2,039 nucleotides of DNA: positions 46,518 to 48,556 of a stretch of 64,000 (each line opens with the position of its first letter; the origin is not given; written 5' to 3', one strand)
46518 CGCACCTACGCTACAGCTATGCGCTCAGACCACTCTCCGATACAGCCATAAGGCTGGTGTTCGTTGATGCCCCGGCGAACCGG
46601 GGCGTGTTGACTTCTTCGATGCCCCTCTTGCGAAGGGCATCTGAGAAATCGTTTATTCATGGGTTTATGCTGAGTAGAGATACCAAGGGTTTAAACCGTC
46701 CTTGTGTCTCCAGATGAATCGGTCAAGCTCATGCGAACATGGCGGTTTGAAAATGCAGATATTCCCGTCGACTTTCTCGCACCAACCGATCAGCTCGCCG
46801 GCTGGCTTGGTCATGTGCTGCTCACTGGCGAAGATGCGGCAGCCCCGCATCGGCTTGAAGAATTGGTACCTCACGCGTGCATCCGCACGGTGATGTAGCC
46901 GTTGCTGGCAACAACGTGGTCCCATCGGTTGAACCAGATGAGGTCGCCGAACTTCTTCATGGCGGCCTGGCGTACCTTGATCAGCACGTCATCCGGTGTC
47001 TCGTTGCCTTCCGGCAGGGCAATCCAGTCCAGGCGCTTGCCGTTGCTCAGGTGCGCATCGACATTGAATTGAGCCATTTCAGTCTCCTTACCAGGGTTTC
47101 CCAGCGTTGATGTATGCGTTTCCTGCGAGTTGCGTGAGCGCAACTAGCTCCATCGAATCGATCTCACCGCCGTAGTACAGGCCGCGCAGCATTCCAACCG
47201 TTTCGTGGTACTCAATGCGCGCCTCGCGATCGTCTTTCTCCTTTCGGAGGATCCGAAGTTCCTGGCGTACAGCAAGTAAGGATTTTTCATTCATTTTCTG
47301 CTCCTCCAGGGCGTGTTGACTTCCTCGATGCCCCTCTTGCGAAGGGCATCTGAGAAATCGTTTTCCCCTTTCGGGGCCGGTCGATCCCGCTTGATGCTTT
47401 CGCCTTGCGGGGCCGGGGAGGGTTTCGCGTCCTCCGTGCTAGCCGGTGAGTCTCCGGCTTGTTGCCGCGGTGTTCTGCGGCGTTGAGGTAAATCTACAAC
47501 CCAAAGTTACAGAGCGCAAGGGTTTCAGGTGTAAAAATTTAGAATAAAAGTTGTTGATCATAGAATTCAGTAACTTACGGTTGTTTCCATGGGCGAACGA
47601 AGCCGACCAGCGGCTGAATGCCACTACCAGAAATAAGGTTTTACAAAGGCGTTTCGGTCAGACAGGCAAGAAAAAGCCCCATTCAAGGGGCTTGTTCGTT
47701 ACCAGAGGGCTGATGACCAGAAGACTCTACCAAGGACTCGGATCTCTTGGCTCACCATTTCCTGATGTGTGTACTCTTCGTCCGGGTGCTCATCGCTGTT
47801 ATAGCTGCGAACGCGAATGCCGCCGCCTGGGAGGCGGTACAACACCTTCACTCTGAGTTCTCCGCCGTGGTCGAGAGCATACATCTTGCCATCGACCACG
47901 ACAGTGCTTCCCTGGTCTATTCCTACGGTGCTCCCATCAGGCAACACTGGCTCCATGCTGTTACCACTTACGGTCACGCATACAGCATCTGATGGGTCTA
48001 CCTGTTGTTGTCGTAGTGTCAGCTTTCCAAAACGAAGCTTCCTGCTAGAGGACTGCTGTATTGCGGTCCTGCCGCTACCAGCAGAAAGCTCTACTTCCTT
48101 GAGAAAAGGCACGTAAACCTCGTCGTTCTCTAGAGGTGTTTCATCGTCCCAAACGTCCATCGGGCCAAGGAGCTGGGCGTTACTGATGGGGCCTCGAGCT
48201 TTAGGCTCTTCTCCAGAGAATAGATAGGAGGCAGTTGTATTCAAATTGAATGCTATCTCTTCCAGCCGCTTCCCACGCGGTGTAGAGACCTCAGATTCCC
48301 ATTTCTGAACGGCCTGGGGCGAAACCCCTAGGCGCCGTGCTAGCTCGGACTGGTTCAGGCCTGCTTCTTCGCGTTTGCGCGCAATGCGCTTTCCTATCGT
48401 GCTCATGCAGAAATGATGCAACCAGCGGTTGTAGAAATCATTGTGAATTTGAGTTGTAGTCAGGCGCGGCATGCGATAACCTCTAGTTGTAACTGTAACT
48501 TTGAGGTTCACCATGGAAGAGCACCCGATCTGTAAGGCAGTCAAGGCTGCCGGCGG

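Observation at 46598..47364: Three-gene low-GC cassette flanked by 58-bp direct repeats in the rex position downstream of cI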

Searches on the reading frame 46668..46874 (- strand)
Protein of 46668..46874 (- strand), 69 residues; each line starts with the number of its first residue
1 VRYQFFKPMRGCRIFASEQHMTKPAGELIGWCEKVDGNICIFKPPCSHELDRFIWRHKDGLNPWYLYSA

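Call 18: search_protein_families(library=pfam, proteins=[window:46668-46874:-], max_evalue=0.1)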
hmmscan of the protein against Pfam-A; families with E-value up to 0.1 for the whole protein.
seq(69 aa): 0 families

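Call 19: search_protein_families(library=phrogs, proteins=[window:46668-46874:-], max_evalue=0.01)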
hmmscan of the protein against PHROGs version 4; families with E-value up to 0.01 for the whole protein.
seq(69 aa): 1 family
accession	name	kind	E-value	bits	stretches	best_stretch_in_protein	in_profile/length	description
phrog_29680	-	unknown function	8.8e-40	135.6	1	4-69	3-73/73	-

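Call 52: search_protein_families(library=padloc, proteins=[window:46668-46874:-], max_evalue=1)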
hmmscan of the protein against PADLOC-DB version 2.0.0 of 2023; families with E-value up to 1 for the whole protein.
seq(69 aa): 0 families

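Call 53: search_protein_families(library=ncbifam, proteins=[window:46668-46874:-], max_evalue=1)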
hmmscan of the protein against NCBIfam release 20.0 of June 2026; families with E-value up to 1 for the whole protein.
seq(69 aa): 0 families

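Call 67: search_dna_similar(query=window:46668-46874:-, collection=phages, mode=protein, max_rows=40, max_evalue=0.001)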
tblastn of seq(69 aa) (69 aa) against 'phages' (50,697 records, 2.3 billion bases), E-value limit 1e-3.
Records with a match: 6; places in all: 6; records where one place covers at least 80% of the query: 5.
Best place of each record, by identity: 95-99% 1; 90-95% 1; <60% 4.
By first word of the organism name: Vibrio 4; Pseudomonas 2.
By host as written in the record: - 4; Pseudomonas aeruginosa 2.
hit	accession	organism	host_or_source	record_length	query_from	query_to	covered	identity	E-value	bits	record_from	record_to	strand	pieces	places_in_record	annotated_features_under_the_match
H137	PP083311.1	Pseudomonas phage VB_PaD_phPA-G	Pseudomonas aeruginosa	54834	1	69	100%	98.6%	1e-41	148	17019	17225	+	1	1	hypothetical protein (x2)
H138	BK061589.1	Pseudomonas phage vB_PaeS-D14P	Pseudomonas aeruginosa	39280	3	69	55%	92.1%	2e-9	83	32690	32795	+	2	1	none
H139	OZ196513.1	Vibrio phage D93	Seawater and oysters mix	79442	7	65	86%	32.2%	3e-4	42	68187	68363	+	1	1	hypothetical protein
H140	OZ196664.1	Vibrio phage D71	Seawater and oysters mix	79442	7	65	86%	32.2%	3e-4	42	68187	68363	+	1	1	hypothetical protein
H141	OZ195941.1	Vibrio phage D81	Seawater and oysters mix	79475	7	65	86%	32.2%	3e-4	42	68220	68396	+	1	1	hypothetical protein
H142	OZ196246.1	Vibrio phage D82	Seawater and oysters mix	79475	7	65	86%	32.2%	3e-4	42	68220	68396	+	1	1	hypothetical protein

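Call 68: find_homologous_proteins(query=window:46668-46874:-, max_evalue=0.001)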
Query seq(69 aa) (69 aa): 25 proteins with E <= 0.001 among 25 candidates.
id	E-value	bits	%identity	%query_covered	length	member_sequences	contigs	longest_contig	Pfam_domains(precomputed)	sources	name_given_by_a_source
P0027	1.0e-44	167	99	100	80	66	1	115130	-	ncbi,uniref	ncbi:hypothetical protein, partial [Pseudomonas aeruginosa]|uniref:hypothetical protein n=1 Tax=Pseu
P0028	3.8e-40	153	91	100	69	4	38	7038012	-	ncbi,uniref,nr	ncbi:hypothetical protein IPC367_27325 [Pseudomonas aeruginosa]|uniref:Uncharacterized protein n=1 T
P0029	2.1e-34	134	82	96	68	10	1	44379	-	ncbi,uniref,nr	ncbi:hypothetical protein 3S11_45 [uncultured Caudovirales phage]|uniref:Uncharacterized protein n=1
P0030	6.8e-34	133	79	96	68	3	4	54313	-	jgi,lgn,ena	jgi:hypothetical protein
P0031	1.3e-33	132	80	96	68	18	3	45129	-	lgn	-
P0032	7.2e-33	130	76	97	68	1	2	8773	-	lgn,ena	-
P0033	1.7e-31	125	75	97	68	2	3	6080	-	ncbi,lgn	ncbi:hypothetical protein D9M71_88260 [compost metagenome]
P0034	1.4e-29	119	76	96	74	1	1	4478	-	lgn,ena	-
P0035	1.7e-29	119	100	71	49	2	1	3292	-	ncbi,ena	-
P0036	1.9e-29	119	73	96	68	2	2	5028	-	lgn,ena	-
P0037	4.4e-29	117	74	96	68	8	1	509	-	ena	-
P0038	1.1e-28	116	76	96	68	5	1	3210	-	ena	-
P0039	1.5e-28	116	71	96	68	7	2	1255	-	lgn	-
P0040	6.6e-28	114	71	96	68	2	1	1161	-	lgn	-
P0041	2.4e-27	112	70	96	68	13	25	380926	-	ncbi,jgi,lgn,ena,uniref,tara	ncbi:hypothetical protein [Halopseudomonas aestusnigri]|uniref:hypothetical protein n=1 Tax=Halopseu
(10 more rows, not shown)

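Call 79: predict_structure(alignment_id=A5)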
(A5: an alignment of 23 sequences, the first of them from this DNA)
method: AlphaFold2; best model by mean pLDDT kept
length: 69 residues; sequences in the alignment: 23
mean_pLDDT: 85.0   pTM: 0.67
mean pLDDT of the five models: 85.0, 62.8, 62.3, 58.9, 55.5
residues with pLDDT >= 90: 21; 70-90: 42; 50-70: 5; < 50: 1
segments of 3 or more residues with pLDDT < 50: none
pLDDT, mean of each block of 10 residues (from residue 1): 70 89 90 91 90 86 79
secondary structure, 60 per line:
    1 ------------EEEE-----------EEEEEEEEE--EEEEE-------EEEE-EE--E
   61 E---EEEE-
elements in order: E13-16 E28-36 E39-43 E51-54 E65-68

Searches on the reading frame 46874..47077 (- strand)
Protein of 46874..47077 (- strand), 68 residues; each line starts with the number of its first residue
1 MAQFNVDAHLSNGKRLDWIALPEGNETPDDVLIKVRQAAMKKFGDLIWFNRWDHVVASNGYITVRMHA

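Call 18: search_protein_families(library=pfam, proteins=[window:46874-47077:-], max_evalue=0.1)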
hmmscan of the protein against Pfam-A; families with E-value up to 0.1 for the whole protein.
seq(68 aa): 0 families

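Call 19: search_protein_families(library=phrogs, proteins=[window:46874-47077:-], max_evalue=0.01)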
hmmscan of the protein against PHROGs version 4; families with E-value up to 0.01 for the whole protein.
seq(68 aa): 1 family
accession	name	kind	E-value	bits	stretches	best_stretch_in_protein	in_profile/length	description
phrog_7788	-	unknown function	3e-46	156.5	1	1-68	1-68/68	-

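Call 52: search_protein_families(library=padloc, proteins=[window:46874-47077:-], max_evalue=1)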
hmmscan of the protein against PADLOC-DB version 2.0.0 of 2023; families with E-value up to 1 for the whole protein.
seq(68 aa): 0 families

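Call 53: search_protein_families(library=ncbifam, proteins=[window:46874-47077:-], max_evalue=1)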
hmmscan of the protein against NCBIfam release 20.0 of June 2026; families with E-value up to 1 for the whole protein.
seq(68 aa): 0 families

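Call 69: find_homologous_proteins(query=window:46874-47077:-, max_evalue=0.001)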
Query seq(68 aa) (68 aa): 52 proteins with E <= 0.001 among 54 candidates.
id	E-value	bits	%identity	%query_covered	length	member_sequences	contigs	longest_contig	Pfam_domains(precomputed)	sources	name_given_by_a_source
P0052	5.9e-39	148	97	100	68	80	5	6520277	-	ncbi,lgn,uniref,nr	ncbi:hypothetical protein [Pseudomonas aeruginosa]|uniref:hypothetical protein n=1 Tax=Pseudomonas a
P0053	1.0e-38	147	99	100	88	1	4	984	-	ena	-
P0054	4.3e-38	146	97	100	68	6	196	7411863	-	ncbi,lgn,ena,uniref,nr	ncbi:TPA: hypothetical protein L5W85_006043 [Pseudomonas aeruginosa]|uniref:hypothetical protein n=1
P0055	4.3e-37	142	94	100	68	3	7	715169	-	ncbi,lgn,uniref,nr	ncbi:hypothetical protein HMPREF2746_00385 [Pseudomonas aeruginosa]|uniref:hypothetical protein n=1 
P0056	8.7e-35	135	88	100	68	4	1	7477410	-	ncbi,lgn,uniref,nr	ncbi:hypothetical protein [Pseudomonas sp. 273]|uniref:hypothetical protein n=1 Tax=Pseudomonas sp. 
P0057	6.0e-33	129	82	100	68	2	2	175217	-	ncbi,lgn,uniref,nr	ncbi:hypothetical protein [Pseudomonas panipatensis]|uniref:Uncharacterized protein n=1 Tax=Pseudomo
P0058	3.9e-32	127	79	100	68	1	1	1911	-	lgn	-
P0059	5.3e-31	123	81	100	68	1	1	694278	-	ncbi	ncbi:hypothetical protein ACEPX9_09500 [Pseudomonas aeruginosa]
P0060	1.1e-30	122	78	100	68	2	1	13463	-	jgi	jgi:hypothetical protein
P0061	2.7e-30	121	79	100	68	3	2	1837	-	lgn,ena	-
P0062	5.5e-28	114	72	100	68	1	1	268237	-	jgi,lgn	jgi:hypothetical protein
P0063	1.1e-27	113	75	100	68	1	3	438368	-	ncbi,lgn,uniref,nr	ncbi:hypothetical protein [Pseudomonas aeruginosa]|uniref:hypothetical protein n=1 Tax=Pseudomonas a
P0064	1.5e-27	112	72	100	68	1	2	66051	-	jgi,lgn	jgi:hypothetical protein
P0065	1.6e-27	112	74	100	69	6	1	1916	-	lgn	-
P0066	1.8e-27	112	71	100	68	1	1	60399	-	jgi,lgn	jgi:hypothetical protein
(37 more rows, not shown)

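Call 80: predict_structure(alignment_id=A4)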
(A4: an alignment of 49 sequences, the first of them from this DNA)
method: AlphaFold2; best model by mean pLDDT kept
length: 68 residues; sequences in the alignment: 49
mean_pLDDT: 91.4   pTM: 0.77
mean pLDDT of the five models: 91.4, 89.6, 88.2, 85.7, 85.1
residues with pLDDT >= 90: 50; 70-90: 17; 50-70: 1; < 50: 0
segments of 3 or more residues with pLDDT < 50: none
pLDDT, mean of each block of 10 residues (from residue 1): 87 92 90 94 91 93 93
secondary structure, 60 per line:
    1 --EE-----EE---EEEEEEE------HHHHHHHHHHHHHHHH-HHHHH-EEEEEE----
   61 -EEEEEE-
elements in order: E15-21 H28-43 H45-49 E51-56 E62-67

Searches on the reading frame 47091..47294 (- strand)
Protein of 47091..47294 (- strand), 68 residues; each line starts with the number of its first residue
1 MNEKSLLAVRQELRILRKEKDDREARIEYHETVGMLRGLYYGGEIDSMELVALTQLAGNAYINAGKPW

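Call 18: search_protein_families(library=pfam, proteins=[window:47091-47294:-], max_evalue=0.1)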
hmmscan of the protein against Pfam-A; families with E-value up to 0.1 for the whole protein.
seq(68 aa): 0 families

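Call 19: search_protein_families(library=phrogs, proteins=[window:47091-47294:-], max_evalue=0.01)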
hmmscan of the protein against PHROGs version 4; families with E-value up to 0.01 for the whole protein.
seq(68 aa): 1 family
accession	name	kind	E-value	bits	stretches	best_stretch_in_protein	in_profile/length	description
phrog_9139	-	unknown function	3.3e-46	155.8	1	1-68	1-68/68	-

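Call 52: search_protein_families(library=padloc, proteins=[window:47091-47294:-], max_evalue=1)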
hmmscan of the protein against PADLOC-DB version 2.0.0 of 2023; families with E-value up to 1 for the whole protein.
seq(68 aa): 0 families

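Call 53: search_protein_families(library=ncbifam, proteins=[window:47091-47294:-], max_evalue=1)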
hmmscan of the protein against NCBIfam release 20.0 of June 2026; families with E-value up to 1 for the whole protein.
seq(68 aa): 0 families

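Call 54: search_solved_structures(query=window:47091-47294:-, max_evalue=10)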
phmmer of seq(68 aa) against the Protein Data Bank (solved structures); distinct sequences matched with E-value up to 10: 3.
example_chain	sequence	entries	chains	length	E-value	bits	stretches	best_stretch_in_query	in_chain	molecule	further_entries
9l94_N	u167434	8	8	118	1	12.8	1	15-49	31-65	Large ribosomal subunit protein uL24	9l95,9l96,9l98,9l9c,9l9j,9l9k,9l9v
1ffk_Q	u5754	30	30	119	1.7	12.1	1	15-46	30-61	RIBOSOMAL PROTEIN L24 | 50S RIBOSOMAL PROTEIN L24 | 50S ribosomal protein L24P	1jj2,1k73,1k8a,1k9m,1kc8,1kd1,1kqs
1s72_T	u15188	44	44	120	1.8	12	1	15-46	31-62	50S ribosomal protein L24P | 50S ribosomal protein L24 | RPL24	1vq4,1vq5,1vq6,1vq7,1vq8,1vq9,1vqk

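Call 56: find_homologous_proteins(query=window:47091-47294:-, max_evalue=0.001)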
Query seq(68 aa) (68 aa): 26 proteins with E <= 0.001 among 26 candidates.
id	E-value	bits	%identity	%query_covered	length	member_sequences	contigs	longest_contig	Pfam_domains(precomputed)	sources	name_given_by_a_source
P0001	2.0e-36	140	100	100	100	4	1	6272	-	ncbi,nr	ncbi:hypothetical protein K3Z86_19730, partial [Pseudomonas aeruginosa]|nr:hypothetical protein [Pse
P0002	2.1e-32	127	93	100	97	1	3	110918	-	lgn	-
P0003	2.3e-32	127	93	100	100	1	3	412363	-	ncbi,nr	ncbi:hypothetical protein JEY39_06220 [Pseudomonas aeruginosa]|nr:hypothetical protein [Pseudomonas 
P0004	3.8e-32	126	91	100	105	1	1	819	-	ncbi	ncbi:hypothetical protein, partial [Pseudomonas aeruginosa]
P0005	4.4e-32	126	93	100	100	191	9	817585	-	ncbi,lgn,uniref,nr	ncbi:TPA: hypothetical protein NH806_006847 [Pseudomonas aeruginosa]|uniref:hypothetical protein n=1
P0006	1.9e-31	124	88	100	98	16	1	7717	-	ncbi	ncbi:hypothetical protein ACH4U0_006448 [Pseudomonas aeruginosa]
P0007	3.5e-31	123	87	100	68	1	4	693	-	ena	-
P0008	3.6e-31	123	90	100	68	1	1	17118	-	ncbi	ncbi:TPA: hypothetical protein ACPHS5_006379 [Pseudomonas aeruginosa]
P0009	1.3e-30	121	90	100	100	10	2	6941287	-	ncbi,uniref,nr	ncbi:hypothetical protein [Pseudomonas aeruginosa]|uniref:hypothetical protein n=1 Tax=Pseudomonas a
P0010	1.4e-30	121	90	100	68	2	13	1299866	-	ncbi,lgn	-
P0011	1.4e-30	121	87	100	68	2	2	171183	-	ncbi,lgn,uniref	ncbi:hypothetical protein ACTXY5_14715 [Pseudomonas aeruginosa]|uniref:hypothetical protein n=1 Tax=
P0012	1.9e-30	121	85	100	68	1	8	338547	-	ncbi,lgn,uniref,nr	ncbi:hypothetical protein J5324_30170 [Pseudomonas aeruginosa]|uniref:hypothetical protein n=1 Tax=P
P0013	1.9e-30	121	85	100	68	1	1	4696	-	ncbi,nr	ncbi:TPA: hypothetical protein P6M80_006435 [Pseudomonas aeruginosa]|nr:hypothetical protein [Pseudo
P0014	2.6e-30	120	87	100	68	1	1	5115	-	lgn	-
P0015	1.0e-29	118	84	100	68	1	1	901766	-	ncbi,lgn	ncbi:hypothetical protein ACOAQQ_03160 [Pseudomonas aeruginosa]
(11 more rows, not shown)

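Call 66: search_dna_similar(query=window:47091-47294:-, collection=phages, mode=protein, max_rows=60, max_evalue=0.001)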
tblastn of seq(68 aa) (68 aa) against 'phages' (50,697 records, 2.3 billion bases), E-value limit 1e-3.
Records with a match: 15; places in all: 15; records where one place covers at least 80% of the query: 15.
Best place of each record, by identity: >=99% 1; 95-99% 2; 90-95% 1; 60-80% 11.
By first word of the organism name: Pseudomonas 15.
By host as written in the record: Pseudomonas aeruginosa 7; Pseudomonas aeruginosa WH-SGI-V-07173 2; Pseudomonas aeruginosa PAO1 2; Pseudomonas sp. 2; Pseudomonas aeruginosa WH-SGI-V-07651 1; Pseudomonas aeruginosa PA1 1.
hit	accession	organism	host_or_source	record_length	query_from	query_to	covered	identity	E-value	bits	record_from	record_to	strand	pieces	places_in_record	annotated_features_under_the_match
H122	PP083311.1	Pseudomonas phage VB_PaD_phPA-G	Pseudomonas aeruginosa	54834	1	68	100%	100.0%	1e-38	139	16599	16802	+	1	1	hypothetical protein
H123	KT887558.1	Pseudomonas phage phi2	Pseudomonas aeruginosa WH-SGI-V-07173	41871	1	68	100%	97.1%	3e-37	135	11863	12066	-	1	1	hypothetical protein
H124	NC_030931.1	Pseudomonas phage phi2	Pseudomonas aeruginosa WH-SGI-V-07173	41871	1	68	100%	97.1%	3e-37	135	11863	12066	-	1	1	hypothetical protein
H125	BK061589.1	Pseudomonas phage vB_PaeS-D14P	Pseudomonas aeruginosa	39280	1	68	100%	94.1%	8e-36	131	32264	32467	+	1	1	NTPase domain-containing protein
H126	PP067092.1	Pseudomonas phage PAShipCat1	Pseudomonas aeruginosa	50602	1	68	100%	76.5%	4e-29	112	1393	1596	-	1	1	hypothetical protein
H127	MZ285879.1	Pseudomonas phage PA8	Pseudomonas aeruginosa PAO1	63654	1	68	100%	75.0%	2e-28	110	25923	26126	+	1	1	hypothetical protein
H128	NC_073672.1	Pseudomonas phage PA8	Pseudomonas aeruginosa PAO1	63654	1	68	100%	75.0%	2e-28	110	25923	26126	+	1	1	hypothetical protein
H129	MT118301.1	Pseudomonas phage Epa33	Pseudomonas sp.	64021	1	68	100%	75.0%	2e-28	110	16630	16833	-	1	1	hypothetical protein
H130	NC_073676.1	Pseudomonas phage Epa33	Pseudomonas sp.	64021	1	68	100%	75.0%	2e-28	110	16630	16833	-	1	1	hypothetical protein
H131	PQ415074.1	Pseudomonas phage Baskent_P6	Pseudomonas aeruginosa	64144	1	68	100%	75.0%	2e-28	110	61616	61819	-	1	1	NTPase domain-containing protein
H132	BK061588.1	Pseudomonas phage vB_PaeS-D14O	Pseudomonas aeruginosa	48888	1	68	100%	75.0%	3e-28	110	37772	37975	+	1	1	NTPase domain-containing protein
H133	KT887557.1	Pseudomonas phage phi1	Pseudomonas aeruginosa WH-SGI-V-07651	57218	1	68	100%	75.0%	7e-28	108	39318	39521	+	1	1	hypothetical protein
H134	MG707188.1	Pseudomonas phage TC7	Pseudomonas aeruginosa PA1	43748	1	68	100%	72.1%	2e-26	104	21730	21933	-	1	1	NTPase domain-containing protein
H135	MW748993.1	Pseudomonas phage BUCT566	Pseudomonas aeruginosa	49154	1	68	100%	72.1%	2e-26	104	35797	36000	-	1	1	NTPase domain-containing protein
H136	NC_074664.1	Pseudomonas phage BUCT566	Pseudomonas aeruginosa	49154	1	68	100%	72.1%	2e-26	104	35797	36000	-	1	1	NTPase domain-containing protein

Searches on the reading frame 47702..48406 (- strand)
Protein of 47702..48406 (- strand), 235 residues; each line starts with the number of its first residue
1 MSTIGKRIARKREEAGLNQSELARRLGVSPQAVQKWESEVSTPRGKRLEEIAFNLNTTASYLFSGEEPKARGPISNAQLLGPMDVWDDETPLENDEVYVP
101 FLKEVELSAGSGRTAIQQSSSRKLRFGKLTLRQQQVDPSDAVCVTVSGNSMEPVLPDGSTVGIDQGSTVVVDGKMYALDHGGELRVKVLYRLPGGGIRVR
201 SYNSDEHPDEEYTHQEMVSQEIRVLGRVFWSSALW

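Call 18: search_protein_families(library=pfam, proteins=[window:47702-48406:-], max_evalue=0.1)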
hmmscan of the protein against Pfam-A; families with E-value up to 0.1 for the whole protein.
seq(235 aa): 20 families
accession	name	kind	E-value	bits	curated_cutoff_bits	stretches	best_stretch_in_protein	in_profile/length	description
PF00717.28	Peptidase_S24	-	2.2e-23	82.6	23.3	1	106-229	5-116/116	Peptidase S24-like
PF01381.28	HTH_3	-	7.7e-13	48.7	23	1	8-62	1-55/55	Helix-turn-helix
PF12844.13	HTH_19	-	9.9e-08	32.2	30.2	1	5-67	1-63/64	Helix-turn-helix domain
PF13560.12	HTH_31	-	3.1e-06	27.8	27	1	5-51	3-50/64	Helix-turn-helix domain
PF13384.12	HTH_23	-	0.00012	22.2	24.6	1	7-36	9-37/50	Homeodomain-like domain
PF13443.12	HTH_26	-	0.0003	21.4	22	1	11-58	5-53/63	Cro/C1-type HTH DNA-binding domain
PF15943.11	YdaS_toxin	-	0.00035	20.8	30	1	19-40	11-35/65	Bacterial toxin YdaS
PF13412.12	HTH_24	-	0.00052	20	21.9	1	13-34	14-35/48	Winged helix-turn-helix DNA-binding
PF01527.26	HTH_Tnp_1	-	0.00054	20.6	24.1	1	7-41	14-48/75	Transposase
PF14549.12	P22_Cro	-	0.00072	19.7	30.2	1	19-49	12-42/60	DNA-binding transcriptional regulator Cro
PF13518.12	HTH_28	-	0.0023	18.4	25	1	15-38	11-34/52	Helix-turn-helix domain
PF12802.13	MarR_2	-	0.0053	17.3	27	1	14-35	18-39/61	MarR family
PF00376.29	MerR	-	0.0059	16.9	28.2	1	20-39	3-22/38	MerR family regulatory protein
PF07022.19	Phage_CI_repr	-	0.01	16.6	22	1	16-68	11-63/65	Bacteriophage CI repressor helix-turn-helix domain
PF13551.12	HTH_29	-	0.017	15.7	28.1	1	13-36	9-32/64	Winged helix-turn helix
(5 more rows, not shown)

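Call 19: search_protein_families(library=phrogs, proteins=[window:47702-48406:-], max_evalue=0.01)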
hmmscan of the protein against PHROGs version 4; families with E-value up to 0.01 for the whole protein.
seq(235 aa): 27 families (the best 25 are shown)
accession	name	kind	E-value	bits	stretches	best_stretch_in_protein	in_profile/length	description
phrog_4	-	transcription regulation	9.3e-54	183.9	1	1-232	134-336/400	transcriptional repressor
phrog_6201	-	transcription regulation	4.8e-24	85.6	1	134-233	21-116/121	CI-like repressor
phrog_8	-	transcription regulation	6e-17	63.1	1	1-71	74-144/346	transcriptional regulator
phrog_2328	-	transcription regulation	1.3e-13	51.8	1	2-73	14-85/128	transcriptional repressor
phrog_2439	-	transcription regulation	1.3e-11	45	1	2-70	6-74/367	transcriptional regulator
phrog_2967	-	transcription regulation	2.8e-11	44.4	1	3-70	10-77/225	transcriptional regulator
phrog_3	-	transcription regulation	2e-10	42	1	1-103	86-185/430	transcriptional repressor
phrog_5823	-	transcription regulation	3.1e-10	40.7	1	2-71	5-75/404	transcriptional regulator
phrog_2104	-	unknown function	1.4e-08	35.8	1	7-49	43-85/103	-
phrog_4836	-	transcription regulation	1.3e-07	32.3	1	5-70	77-142/194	CII-like regulator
phrog_1373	-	transcription regulation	3.7e-07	31.3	1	7-70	67-130/166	transcriptional regulator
phrog_35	-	transcription regulation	2.2e-06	28.8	1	18-52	88-121/181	transcriptional repressor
phrog_7950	-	transcription regulation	2.4e-05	25.3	1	12-42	16-46/68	transcriptional repressor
phrog_7241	-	transcription regulation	3.3e-05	24.9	1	9-60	67-118/122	transcriptional regulator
phrog_57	-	head and packaging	5.1e-05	24.2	1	13-39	9-35/199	terminase small subunit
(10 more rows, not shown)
